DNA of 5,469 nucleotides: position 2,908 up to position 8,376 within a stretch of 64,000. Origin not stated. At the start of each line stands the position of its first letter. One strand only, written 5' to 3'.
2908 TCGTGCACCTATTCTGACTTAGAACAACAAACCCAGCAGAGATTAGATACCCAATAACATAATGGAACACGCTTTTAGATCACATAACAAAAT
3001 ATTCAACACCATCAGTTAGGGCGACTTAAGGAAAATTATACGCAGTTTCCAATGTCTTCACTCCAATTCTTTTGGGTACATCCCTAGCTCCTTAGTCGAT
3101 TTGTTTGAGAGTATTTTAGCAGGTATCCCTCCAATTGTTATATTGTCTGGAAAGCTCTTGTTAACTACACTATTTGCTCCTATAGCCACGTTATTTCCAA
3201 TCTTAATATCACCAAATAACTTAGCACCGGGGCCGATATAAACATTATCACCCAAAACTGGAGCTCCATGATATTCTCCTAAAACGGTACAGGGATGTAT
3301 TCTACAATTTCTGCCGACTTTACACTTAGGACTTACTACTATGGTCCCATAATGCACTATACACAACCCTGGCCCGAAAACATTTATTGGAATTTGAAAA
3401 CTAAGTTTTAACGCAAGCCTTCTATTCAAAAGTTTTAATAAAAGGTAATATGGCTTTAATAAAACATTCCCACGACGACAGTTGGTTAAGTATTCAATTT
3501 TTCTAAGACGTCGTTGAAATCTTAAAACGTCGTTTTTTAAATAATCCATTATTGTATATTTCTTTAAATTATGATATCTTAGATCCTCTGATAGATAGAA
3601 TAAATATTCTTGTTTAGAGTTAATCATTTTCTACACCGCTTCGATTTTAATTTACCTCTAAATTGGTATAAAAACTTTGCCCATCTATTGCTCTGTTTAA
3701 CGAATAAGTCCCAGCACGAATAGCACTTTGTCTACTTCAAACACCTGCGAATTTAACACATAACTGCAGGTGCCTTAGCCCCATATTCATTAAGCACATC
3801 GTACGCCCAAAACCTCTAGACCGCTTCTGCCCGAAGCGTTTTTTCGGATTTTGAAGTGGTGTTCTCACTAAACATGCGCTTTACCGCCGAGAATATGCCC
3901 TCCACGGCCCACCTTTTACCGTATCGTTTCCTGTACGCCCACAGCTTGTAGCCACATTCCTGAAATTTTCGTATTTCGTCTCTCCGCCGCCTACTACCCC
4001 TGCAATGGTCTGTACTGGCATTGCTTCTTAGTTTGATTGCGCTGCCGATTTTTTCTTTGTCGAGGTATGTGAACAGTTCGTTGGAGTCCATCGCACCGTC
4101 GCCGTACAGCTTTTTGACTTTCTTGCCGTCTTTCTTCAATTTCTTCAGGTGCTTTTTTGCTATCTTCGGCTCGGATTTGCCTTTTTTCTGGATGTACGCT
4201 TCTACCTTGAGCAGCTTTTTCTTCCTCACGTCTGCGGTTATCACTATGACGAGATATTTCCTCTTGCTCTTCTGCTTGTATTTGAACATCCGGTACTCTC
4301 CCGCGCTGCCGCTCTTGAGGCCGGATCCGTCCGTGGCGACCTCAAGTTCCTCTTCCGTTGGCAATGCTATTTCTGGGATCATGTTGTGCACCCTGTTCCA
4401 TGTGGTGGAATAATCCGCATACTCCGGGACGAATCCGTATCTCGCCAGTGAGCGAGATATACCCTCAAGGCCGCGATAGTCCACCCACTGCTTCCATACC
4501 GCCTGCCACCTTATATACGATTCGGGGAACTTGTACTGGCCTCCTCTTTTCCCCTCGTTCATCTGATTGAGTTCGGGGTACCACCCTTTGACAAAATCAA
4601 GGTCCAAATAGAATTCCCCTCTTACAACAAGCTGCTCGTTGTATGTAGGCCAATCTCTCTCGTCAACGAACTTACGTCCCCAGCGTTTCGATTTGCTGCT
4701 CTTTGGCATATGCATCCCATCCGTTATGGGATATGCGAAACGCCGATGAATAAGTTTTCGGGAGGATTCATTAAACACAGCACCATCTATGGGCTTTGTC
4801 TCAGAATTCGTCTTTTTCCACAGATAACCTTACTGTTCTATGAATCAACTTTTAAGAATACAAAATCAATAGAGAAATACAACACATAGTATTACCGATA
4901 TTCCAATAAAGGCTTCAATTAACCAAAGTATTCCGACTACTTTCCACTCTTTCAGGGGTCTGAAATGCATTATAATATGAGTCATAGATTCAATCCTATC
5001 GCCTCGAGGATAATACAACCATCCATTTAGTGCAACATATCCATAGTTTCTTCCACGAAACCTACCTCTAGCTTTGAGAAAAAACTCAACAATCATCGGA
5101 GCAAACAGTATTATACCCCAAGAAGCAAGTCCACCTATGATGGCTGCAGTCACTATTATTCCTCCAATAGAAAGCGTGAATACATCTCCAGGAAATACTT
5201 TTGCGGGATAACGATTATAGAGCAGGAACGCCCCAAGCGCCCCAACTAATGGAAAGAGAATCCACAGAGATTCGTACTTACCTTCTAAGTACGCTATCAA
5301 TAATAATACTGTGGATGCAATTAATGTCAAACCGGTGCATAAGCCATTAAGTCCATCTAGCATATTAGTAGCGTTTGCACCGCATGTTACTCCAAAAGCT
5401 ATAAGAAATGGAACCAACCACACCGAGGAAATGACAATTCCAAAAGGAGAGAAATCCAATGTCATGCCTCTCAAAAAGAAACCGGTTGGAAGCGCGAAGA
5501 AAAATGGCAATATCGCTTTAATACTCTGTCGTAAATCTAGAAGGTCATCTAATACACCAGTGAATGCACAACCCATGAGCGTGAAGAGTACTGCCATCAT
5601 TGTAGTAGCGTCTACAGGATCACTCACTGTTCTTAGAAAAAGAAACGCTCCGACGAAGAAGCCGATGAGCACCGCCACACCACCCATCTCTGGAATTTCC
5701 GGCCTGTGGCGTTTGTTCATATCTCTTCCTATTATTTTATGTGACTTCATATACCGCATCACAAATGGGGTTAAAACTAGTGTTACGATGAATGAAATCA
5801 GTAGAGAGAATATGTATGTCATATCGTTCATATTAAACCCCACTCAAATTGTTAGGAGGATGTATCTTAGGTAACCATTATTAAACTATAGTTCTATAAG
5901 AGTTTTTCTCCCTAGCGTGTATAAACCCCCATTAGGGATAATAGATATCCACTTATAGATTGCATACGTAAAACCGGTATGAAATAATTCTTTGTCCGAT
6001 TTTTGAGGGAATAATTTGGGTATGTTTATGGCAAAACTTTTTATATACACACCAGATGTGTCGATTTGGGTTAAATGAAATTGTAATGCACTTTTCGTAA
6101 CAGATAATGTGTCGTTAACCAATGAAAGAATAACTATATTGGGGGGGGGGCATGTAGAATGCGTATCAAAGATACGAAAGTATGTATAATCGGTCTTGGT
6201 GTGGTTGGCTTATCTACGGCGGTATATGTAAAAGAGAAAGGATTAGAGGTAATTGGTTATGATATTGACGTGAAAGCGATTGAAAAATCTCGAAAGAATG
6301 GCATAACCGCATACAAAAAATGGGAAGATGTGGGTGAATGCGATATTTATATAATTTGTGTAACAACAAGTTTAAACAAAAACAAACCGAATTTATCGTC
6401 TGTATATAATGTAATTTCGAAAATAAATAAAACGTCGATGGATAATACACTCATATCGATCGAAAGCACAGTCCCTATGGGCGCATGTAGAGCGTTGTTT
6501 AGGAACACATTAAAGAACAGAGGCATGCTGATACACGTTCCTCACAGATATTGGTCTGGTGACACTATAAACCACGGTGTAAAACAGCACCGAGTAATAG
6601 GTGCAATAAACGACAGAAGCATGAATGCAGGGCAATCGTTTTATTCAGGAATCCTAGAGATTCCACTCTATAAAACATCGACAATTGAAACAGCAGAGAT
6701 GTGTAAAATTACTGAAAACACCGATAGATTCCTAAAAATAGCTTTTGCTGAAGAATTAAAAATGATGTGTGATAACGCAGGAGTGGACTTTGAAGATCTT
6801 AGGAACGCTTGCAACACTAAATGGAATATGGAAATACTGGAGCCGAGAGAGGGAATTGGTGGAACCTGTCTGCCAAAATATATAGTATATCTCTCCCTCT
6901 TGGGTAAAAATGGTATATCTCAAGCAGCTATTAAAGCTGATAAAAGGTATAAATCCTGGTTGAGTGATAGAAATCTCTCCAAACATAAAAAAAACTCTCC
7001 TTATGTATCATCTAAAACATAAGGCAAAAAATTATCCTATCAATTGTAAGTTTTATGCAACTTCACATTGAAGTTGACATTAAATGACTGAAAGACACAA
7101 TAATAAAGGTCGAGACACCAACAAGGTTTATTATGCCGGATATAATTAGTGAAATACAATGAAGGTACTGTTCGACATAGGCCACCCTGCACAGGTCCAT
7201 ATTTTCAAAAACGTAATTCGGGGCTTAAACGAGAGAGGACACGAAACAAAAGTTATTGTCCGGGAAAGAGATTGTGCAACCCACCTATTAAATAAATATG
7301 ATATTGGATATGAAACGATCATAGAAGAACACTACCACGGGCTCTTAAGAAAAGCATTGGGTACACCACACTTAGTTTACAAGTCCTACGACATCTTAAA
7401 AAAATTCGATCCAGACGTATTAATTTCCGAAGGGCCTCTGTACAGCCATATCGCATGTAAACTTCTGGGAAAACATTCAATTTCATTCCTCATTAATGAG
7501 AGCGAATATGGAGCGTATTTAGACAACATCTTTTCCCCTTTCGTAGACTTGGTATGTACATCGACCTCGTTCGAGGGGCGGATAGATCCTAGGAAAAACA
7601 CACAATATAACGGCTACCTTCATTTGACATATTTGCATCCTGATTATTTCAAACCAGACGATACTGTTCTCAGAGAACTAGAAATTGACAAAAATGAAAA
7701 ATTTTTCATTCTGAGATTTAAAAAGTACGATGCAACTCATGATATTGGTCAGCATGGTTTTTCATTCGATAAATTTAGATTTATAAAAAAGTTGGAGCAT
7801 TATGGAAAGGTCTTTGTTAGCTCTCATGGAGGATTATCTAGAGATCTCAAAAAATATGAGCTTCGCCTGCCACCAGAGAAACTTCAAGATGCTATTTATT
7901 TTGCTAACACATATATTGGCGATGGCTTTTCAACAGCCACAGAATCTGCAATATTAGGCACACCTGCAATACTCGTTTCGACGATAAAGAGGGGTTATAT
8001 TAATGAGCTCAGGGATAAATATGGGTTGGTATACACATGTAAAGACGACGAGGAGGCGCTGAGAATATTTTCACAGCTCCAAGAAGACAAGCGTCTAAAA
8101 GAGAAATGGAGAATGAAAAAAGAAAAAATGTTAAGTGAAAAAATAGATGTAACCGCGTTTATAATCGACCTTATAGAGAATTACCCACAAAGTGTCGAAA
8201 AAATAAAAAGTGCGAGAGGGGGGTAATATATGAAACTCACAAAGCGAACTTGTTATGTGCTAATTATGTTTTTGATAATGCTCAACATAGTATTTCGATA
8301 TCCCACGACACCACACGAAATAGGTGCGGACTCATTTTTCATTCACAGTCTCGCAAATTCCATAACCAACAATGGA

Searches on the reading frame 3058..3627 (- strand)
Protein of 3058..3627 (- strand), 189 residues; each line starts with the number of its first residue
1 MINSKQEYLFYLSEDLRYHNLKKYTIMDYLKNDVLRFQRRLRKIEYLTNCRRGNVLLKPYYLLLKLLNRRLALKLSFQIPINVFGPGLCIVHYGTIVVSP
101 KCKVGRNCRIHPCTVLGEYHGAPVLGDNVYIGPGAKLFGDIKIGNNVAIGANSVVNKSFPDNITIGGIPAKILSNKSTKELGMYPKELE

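Call 44: search_protein_families(library=pfam, proteins=[window:3058-3627:-], max_evalue=0.00001)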
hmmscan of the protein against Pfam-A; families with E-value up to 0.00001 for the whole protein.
window:3058-3627:- (189 aa): 1 family
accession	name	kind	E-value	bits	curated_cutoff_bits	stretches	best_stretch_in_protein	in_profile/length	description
PF00132.30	Hexapep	-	2.9e-13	49.3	27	1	123-157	2-36/36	Bacterial transferase hexapeptide (six repeats)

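Call 71: search_protein_families(library=ncbifam, proteins=[window:3058-3627:-], max_evalue=1e-10)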
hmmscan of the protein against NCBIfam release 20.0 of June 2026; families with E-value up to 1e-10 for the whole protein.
window:3058-3627:- (189 aa): 5 families
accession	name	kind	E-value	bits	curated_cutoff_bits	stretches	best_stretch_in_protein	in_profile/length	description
NF041874.1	EPS_EpsC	equivalog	4.8e-20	71.9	150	1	62-176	47-167/168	serine O-acetyltransferase EpsC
TIGR01172.1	cysE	equivalog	7e-17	61.9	210.65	1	78-171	63-162/162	serine O-acetyltransferase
TIGR03570.1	NeuD_NnaD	subfamily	1.4e-12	47.7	160.8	1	89-171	124-202/202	NeuD/PglB/VioB family sugar acetyltransferase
NF008349.0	PRK11132.1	equivalog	2.8e-12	46.3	397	1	83-179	149-250/273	serine O-acetyltransferase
NF007240.0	PRK09677.1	equivalog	5e-12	45.7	243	1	124-176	132-184/192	putative lipopolysaccharide biosynthesis O-acetyl transferase WbbJ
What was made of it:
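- On PglD/WbpD/LegH left-handed beta-helix N-acetyltransferases: The window's only standalone LbH protein is at 3058-3627 and resembles CysE/EpsC/WbbJ (calls 44, 71).
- Checked: A CysE/EpsC/WbbJ-like hexapeptide acyltransferase does exist at 3058-3627 (calls 44, 71).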

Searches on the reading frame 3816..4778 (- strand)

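Call 44: search_protein_families(library=pfam, proteins=[window:3816-4778:-], max_evalue=0.00001)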
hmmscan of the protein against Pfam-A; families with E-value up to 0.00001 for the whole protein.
window:3816-4778:- (320 aa): 2 families
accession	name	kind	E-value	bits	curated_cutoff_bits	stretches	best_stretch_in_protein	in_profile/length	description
PF01609.27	DDE_Tnp_1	-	2.3e-10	41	23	1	147-316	7-188/200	Transposase DDE domain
PF13737.12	DDE_Tnp_1_5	-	5.9e-07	30.3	28.1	1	53-155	3-108/112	Transposase DDE domain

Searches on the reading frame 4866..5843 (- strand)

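Call 44: search_protein_families(library=pfam, proteins=[window:4866-5843:-], max_evalue=0.00001)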
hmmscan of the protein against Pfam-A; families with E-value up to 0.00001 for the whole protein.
window:4866-5843:- (325 aa): 1 family
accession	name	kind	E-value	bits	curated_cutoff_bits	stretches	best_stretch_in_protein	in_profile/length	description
PF00953.26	Glycos_transf_4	-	8.7e-33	114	27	1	83-237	2-159/160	Glycosyl transferase family 4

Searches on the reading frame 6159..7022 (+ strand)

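Call 7: search_protein_families(library=pfam, proteins=[window:6159-7022:+], max_evalue=0.001)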
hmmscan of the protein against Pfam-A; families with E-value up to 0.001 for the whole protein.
window:6159-7022:+ (287 aa): 7 families
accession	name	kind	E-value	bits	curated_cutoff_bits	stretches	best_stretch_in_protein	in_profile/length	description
PF03721.20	UDPG_MGDP_dh_N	-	1.1e-21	77.7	27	2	56-155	72-180/187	UDP-glucose/GDP-mannose dehydrogenase family, NAD binding domain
PF00984.24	UDPG_MGDP_dh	-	1.2e-17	64.2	25.4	1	177-249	1-75/94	UDP-glucose/GDP-mannose dehydrogenase family, central domain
PF03446.21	NAD_binding_2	-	1.9e-06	28.4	21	1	7-71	1-66/161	NAD binding domain of 6-phosphogluconate dehydrogenase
PF02826.25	2-Hacid_dh_C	-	4.5e-06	26.6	25.1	1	3-69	34-100/178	D-isomer specific 2-hydroxyacid dehydrogenase, NAD binding domain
PF02737.24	3HCDH_N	-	3.4e-05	24.3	22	0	7-55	1-49/180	3-hydroxyacyl-CoA dehydrogenase, NAD binding domain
PF07991.19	KARI_N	-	4.6e-05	23.5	20.6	1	3-69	2-69/165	Acetohydroxy acid isomeroreductase, NADPH-binding domain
PF01266.30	DAO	-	0.00027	21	27.9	1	7-35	1-29/353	FAD dependent oxidoreductase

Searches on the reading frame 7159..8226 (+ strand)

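Call 7: search_protein_families(library=pfam, proteins=[window:7159-8226:+], max_evalue=0.001)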
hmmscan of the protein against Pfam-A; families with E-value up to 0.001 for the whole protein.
window:7159-8226:+ (355 aa): 3 families
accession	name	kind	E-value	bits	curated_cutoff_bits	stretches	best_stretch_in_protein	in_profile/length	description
PF04007.18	DUF354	-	1.1e-06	28.4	22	1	2-318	2-330/349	Protein of unknown function (DUF354)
PF13439.12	Glyco_transf_4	-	0.00036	21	28.5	1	17-102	9-93/170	Glycosyltransferase Family 4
PF03033.26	Glyco_transf_28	-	0.00039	20.9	26.2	0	13-117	12-121/139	Glycosyltransferase family 28 N-terminal domain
